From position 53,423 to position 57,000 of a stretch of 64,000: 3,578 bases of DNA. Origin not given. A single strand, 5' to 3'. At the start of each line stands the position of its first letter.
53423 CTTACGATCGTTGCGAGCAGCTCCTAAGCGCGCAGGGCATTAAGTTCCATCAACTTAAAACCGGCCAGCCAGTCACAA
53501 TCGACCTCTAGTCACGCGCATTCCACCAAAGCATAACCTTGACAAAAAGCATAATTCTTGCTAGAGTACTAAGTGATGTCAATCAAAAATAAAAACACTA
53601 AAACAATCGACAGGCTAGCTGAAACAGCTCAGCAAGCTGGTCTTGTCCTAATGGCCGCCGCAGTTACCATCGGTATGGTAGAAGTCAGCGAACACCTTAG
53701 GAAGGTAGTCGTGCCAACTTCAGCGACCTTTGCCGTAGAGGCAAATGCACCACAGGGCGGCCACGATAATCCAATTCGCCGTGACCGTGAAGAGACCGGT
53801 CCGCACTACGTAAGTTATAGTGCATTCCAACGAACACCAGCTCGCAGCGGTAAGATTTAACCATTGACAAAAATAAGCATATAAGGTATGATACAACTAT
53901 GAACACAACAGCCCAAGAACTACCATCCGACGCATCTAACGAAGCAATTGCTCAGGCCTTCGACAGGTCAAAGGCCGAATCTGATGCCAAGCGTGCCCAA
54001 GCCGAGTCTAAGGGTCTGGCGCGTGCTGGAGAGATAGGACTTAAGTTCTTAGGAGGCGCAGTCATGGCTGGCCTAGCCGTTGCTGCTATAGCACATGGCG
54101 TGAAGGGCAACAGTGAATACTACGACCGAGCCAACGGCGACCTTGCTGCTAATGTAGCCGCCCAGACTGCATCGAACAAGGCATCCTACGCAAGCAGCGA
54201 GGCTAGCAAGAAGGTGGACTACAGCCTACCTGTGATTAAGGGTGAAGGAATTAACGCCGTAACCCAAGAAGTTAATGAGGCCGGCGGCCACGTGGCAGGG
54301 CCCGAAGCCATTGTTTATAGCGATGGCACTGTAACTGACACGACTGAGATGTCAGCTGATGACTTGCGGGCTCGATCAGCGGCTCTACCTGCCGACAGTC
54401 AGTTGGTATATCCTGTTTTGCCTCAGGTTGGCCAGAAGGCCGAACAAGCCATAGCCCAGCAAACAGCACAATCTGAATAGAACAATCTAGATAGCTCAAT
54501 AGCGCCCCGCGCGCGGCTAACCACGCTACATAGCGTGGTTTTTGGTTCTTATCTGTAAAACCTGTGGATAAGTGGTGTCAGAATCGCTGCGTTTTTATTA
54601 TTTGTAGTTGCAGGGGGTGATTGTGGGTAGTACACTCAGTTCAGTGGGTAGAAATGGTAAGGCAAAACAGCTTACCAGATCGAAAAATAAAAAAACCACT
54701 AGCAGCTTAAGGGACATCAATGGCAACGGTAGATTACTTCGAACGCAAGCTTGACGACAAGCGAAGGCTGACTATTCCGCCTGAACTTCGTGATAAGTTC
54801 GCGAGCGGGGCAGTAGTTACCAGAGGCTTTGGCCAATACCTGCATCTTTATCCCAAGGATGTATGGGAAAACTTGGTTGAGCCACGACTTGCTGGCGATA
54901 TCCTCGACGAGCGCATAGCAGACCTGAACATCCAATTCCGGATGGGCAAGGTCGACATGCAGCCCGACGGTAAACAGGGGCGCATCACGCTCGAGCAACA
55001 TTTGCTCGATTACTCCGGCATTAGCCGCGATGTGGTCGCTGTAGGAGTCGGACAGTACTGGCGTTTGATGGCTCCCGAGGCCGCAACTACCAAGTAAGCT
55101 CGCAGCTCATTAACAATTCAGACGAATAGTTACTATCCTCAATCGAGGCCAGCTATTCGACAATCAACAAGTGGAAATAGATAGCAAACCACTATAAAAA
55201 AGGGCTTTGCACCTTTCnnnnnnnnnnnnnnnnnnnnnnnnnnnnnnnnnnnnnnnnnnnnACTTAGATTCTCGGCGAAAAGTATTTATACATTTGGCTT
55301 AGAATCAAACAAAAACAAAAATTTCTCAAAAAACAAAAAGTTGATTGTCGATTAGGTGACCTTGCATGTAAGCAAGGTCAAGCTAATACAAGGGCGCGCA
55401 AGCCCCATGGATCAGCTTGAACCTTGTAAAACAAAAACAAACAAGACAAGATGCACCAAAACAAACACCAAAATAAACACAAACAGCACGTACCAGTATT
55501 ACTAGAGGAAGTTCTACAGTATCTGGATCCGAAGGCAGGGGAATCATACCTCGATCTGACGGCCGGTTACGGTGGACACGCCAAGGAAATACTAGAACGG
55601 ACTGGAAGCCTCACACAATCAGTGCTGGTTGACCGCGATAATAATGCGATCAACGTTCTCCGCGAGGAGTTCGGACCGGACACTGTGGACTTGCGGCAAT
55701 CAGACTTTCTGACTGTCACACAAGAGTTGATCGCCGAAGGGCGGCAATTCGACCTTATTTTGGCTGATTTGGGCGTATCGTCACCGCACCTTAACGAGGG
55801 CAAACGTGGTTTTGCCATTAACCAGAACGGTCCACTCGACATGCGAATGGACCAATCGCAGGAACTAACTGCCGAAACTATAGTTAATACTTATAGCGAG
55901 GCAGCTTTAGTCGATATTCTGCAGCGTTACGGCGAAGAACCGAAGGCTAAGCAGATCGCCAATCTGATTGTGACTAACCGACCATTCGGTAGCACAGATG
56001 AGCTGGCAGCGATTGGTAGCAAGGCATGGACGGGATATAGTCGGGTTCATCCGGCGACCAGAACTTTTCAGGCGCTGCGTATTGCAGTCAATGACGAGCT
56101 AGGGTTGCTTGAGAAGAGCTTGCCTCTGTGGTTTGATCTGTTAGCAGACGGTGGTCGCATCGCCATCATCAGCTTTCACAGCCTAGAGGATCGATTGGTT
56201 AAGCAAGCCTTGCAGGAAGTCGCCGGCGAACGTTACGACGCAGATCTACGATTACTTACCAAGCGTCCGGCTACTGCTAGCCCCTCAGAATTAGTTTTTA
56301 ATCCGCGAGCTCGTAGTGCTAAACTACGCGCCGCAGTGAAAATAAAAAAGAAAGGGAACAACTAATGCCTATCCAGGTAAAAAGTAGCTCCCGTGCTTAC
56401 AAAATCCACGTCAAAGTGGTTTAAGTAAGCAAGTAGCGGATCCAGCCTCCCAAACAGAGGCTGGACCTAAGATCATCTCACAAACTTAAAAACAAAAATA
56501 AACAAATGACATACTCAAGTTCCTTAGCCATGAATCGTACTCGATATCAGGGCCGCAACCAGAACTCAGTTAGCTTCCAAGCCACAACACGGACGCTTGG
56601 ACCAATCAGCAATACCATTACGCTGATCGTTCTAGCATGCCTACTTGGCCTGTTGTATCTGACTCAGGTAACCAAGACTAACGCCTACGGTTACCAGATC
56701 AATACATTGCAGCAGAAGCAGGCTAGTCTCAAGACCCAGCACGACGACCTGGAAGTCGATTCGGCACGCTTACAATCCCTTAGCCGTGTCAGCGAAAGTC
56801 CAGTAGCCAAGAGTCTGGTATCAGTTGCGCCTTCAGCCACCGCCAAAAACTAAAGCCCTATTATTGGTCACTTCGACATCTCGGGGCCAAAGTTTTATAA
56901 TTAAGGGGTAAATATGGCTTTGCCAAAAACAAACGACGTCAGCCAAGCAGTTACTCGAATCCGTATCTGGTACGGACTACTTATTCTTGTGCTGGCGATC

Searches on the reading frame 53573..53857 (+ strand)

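Call 83: search_protein_families(library=pfam, max_evalue=0.05, proteins=[window:53573-53857:+])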
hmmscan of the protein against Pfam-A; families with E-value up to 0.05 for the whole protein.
window:53573-53857:+ (95 aa): 1 family
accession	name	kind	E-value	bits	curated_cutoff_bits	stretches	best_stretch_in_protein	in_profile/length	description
PF13686.11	DrsE_2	-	0.0078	16.6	25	1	4-57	93-148/156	DsrE/DsrF/DrsH-like family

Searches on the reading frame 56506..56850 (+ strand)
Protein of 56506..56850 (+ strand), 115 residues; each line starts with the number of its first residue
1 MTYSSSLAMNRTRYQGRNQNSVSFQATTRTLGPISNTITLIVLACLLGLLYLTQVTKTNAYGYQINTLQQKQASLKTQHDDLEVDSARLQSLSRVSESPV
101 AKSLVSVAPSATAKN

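Call 83: search_protein_families(library=pfam, max_evalue=0.05, proteins=[window:56506-56850:+])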
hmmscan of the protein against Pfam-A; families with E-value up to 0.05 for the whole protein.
window:56506-56850:+ (115 aa): 3 families
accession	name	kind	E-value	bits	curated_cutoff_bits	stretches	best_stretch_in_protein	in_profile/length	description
PF19579.4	FtsL_2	-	0.0032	17.8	24.6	1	34-102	14-82/100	Bacteriodetes cell division protein (FtsL-like)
PF06129.17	Chordopox_G3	-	0.0084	17.3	22.3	1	38-83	3-48/108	Chordopoxvirus G3 protein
PF04977.20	DivIC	-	0.043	14.1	28.9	0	41-96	2-58/80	Septum formation initiator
